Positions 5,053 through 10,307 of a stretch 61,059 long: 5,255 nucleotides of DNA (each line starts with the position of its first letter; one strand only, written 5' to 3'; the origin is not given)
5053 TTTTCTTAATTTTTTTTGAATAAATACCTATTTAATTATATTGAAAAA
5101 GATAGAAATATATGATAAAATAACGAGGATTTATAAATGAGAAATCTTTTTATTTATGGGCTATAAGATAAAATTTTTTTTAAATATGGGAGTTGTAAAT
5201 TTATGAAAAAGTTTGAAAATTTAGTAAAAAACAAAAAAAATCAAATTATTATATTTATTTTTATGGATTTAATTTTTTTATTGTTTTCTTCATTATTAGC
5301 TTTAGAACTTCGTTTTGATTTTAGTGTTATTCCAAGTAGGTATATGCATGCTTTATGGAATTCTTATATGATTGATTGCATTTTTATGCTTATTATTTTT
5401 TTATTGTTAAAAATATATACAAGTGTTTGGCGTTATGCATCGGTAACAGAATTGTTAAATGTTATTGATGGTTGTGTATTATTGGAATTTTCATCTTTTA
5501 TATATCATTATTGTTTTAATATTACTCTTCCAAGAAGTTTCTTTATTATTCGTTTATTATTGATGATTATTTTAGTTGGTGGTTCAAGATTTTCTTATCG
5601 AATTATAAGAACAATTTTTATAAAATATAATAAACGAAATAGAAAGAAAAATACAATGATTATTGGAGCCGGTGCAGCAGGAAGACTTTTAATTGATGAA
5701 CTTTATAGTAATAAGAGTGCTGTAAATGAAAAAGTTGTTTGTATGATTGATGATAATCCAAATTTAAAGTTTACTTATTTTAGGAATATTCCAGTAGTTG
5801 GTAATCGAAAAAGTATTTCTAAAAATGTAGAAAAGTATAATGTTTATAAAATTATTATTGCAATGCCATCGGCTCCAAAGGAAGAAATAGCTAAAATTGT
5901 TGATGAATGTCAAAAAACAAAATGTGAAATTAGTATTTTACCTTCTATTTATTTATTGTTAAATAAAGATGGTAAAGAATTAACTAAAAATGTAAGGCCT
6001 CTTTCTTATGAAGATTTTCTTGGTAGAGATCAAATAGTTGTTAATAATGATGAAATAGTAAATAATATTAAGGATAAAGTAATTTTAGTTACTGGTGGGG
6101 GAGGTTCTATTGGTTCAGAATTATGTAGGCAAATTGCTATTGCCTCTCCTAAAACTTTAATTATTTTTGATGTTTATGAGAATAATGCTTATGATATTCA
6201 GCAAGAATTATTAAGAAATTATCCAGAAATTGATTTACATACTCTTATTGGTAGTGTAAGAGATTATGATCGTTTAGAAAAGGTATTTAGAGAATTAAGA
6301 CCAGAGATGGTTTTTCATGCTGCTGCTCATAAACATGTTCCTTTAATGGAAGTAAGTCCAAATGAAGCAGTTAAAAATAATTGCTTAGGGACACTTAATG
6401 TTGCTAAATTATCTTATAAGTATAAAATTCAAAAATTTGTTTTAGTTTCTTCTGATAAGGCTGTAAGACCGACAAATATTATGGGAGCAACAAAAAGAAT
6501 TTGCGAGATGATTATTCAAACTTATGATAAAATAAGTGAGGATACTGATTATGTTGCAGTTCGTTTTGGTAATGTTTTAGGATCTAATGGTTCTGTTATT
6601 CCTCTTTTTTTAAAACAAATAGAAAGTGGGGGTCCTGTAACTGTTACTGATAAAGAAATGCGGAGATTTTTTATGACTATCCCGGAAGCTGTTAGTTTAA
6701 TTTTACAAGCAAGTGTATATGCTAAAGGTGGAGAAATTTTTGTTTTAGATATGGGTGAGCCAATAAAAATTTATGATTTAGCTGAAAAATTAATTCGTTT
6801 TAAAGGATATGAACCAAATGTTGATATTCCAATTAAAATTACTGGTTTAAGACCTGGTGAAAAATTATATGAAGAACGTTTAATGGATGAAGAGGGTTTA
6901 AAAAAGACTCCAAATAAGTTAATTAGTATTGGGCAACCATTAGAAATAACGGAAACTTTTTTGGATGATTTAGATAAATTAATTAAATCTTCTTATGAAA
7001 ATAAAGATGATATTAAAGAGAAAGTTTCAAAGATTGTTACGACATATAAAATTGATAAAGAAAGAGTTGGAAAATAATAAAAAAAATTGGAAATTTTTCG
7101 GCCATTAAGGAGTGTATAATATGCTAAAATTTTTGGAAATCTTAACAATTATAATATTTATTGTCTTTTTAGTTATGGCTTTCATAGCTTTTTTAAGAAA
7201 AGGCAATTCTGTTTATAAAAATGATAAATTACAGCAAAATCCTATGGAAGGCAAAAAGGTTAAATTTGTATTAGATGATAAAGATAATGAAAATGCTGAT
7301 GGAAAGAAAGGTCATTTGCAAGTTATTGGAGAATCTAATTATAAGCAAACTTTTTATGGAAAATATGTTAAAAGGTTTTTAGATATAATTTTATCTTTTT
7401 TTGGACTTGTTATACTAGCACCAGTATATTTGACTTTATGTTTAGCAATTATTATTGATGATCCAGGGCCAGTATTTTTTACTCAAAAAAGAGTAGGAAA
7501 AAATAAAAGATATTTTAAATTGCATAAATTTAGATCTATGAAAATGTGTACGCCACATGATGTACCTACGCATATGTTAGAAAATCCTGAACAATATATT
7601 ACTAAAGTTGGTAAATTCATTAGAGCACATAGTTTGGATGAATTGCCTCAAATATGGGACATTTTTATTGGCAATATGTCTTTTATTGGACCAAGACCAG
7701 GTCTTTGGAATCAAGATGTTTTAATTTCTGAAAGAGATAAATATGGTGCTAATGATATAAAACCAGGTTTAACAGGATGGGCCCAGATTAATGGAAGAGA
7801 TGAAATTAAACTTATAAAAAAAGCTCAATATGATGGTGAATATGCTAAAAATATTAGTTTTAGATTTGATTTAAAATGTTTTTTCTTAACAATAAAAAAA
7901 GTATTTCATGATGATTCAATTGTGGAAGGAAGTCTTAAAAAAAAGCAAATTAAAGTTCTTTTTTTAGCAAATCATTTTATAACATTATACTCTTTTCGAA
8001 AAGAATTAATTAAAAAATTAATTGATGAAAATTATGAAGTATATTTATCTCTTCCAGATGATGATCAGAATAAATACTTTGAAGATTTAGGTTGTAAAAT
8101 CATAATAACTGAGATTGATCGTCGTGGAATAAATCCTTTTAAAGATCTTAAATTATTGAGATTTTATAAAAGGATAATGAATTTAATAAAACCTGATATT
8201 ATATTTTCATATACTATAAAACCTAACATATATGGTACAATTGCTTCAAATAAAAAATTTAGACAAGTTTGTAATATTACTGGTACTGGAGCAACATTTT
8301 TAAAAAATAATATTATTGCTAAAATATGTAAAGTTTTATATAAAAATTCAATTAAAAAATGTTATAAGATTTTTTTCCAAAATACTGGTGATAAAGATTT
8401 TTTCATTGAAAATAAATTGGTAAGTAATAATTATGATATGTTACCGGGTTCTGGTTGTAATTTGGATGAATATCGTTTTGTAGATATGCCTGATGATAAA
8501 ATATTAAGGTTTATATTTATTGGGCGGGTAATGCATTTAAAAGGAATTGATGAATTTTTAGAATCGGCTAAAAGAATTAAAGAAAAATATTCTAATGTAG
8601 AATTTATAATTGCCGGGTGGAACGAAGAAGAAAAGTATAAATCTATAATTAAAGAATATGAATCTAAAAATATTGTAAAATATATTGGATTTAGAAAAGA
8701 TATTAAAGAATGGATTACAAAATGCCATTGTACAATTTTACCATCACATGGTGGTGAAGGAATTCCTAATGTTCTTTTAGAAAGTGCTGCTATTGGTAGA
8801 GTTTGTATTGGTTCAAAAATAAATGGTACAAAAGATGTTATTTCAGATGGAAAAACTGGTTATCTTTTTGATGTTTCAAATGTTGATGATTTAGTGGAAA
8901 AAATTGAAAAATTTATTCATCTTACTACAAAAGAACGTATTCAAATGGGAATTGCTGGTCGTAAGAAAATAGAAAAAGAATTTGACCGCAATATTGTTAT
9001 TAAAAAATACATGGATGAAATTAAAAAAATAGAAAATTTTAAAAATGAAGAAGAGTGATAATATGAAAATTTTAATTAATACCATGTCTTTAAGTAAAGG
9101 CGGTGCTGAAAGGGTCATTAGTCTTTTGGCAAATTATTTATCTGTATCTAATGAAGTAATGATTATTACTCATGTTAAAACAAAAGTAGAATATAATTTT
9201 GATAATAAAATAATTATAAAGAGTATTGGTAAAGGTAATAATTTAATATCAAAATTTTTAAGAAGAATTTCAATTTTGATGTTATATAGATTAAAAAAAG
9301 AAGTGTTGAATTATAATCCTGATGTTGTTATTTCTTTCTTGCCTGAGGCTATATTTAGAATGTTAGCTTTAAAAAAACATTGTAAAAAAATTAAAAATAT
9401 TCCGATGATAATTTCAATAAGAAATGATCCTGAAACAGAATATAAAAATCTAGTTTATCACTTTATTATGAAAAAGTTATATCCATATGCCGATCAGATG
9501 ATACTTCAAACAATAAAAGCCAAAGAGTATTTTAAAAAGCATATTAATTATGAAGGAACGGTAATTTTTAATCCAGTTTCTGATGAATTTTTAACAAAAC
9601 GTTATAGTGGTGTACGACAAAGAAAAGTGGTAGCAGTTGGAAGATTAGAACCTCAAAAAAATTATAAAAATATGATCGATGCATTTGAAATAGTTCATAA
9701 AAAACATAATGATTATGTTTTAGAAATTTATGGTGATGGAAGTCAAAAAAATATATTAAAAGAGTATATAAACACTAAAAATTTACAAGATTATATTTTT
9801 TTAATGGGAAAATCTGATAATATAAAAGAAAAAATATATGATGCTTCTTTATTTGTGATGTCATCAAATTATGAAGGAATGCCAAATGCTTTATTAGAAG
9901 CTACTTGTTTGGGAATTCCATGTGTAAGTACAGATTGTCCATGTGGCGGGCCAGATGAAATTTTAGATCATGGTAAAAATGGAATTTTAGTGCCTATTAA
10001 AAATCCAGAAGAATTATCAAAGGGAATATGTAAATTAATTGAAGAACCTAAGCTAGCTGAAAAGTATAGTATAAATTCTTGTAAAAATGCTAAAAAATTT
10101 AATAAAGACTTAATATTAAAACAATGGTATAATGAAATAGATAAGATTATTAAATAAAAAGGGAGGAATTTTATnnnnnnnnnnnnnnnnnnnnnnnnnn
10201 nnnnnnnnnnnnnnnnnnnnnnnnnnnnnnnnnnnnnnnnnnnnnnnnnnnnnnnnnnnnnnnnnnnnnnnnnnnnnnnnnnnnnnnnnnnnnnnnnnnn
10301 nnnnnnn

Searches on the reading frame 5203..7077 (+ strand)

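Call 19: search_protein_families(library=pfam, proteins=[window:5203-7077:+], max_evalue=0.0001)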
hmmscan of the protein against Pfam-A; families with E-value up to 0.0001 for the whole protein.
window:5203-7077:+ (624 aa): 7 families
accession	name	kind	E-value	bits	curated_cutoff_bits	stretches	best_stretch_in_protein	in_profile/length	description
PF02719.21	Polysacc_synt_2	-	1.1e-117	392.8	20.2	1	294-573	1-287/293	Polysaccharide biosynthesis protein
PF01370.27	Epimerase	-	1.9e-25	90.1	20.9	1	294-506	1-227/240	NAD dependent epimerase/dehydratase family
PF13727.12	CoA_binding_3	-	2.4e-18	67.2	25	1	75-247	8-175/175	CoA-binding domain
PF16363.11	GDP_Man_Dehyd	-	6.5e-15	55.8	27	1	295-419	1-131/332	GDP-mannose 4,6 dehydratase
PF04321.23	RmlD_sub_bind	-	5.8e-12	45.7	27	1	294-484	3-178/287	RmlD substrate binding domain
PF01073.25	3Beta_HSD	-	8.2e-10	38.6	22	1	295-423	1-122/280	3-beta hydroxysteroid dehydrogenase/isomerase family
PF08659.16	KR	-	6.1e-05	23.5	22.6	0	294-419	3-138/180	KR domain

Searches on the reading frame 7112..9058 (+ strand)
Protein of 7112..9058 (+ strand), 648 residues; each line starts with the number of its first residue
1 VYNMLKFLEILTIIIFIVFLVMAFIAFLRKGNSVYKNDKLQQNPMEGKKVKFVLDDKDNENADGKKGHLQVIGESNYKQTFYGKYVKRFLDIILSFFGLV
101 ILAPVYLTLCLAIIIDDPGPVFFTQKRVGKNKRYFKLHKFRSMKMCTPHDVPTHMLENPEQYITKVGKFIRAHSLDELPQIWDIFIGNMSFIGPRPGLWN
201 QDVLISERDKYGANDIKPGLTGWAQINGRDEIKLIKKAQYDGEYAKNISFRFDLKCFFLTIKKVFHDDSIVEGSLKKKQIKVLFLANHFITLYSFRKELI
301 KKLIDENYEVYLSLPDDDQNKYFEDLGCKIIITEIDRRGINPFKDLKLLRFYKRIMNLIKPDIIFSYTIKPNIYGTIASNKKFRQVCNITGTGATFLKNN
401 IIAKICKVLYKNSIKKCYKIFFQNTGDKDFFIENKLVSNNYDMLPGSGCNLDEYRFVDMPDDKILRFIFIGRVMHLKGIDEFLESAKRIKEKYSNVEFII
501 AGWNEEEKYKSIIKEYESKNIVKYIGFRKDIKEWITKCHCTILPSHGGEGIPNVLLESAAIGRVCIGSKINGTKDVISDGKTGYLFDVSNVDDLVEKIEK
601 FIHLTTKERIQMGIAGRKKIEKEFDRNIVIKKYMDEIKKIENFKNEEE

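Call 19: search_protein_families(library=pfam, proteins=[window:7112-9058:+], max_evalue=0.0001)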
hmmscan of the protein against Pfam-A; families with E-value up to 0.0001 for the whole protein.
window:7112-9058:+ (648 aa): 5 families
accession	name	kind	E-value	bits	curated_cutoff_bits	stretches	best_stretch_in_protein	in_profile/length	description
PF02397.22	Bac_transf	-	2.9e-58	196.8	27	1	87-265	1-178/179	Bacterial sugar transferase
PF00534.26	Glycos_transf_1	-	5.1e-35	121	26.4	1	461-618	12-171/172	Glycosyl transferases group 1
PF13692.12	Glyco_trans_1_4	-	3.4e-28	99.1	27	1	466-602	3-140/142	Glycosyl transferases group 1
PF13477.12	Glyco_trans_4_2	-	6.4e-13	49.5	23.4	1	281-424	1-139/139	Glycosyl transferase 4-like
PF13524.12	Glyco_trans_1_2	-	8.3e-05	23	25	0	482-625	5-134/144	Glycosyl transferase-like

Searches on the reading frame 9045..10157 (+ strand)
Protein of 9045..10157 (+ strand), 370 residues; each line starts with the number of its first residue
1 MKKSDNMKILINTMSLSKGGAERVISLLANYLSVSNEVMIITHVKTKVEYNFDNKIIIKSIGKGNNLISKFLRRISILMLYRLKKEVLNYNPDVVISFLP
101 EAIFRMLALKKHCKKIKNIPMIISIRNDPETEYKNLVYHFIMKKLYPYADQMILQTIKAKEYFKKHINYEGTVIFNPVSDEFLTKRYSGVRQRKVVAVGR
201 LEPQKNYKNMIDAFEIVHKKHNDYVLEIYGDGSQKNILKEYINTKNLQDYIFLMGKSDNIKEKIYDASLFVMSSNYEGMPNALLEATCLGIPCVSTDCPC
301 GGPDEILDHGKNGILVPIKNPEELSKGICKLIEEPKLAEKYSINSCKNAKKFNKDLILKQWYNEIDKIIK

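Call 19: search_protein_families(library=pfam, proteins=[window:9045-10157:+], max_evalue=0.0001)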
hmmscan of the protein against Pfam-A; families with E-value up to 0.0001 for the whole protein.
window:9045-10157:+ (370 aa): 3 families
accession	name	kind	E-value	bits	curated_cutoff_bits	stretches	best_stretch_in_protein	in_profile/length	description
PF00534.26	Glycos_transf_1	-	2.1e-36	125.5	26.4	1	191-345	14-169/172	Glycosyl transferases group 1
PF13692.12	Glyco_trans_1_4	-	6.4e-33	114.4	27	1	193-333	2-141/142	Glycosyl transferases group 1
PF13439.12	Glyco_transf_4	-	1.1e-08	35.8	28.5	1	19-181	2-169/170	Glycosyltransferase Family 4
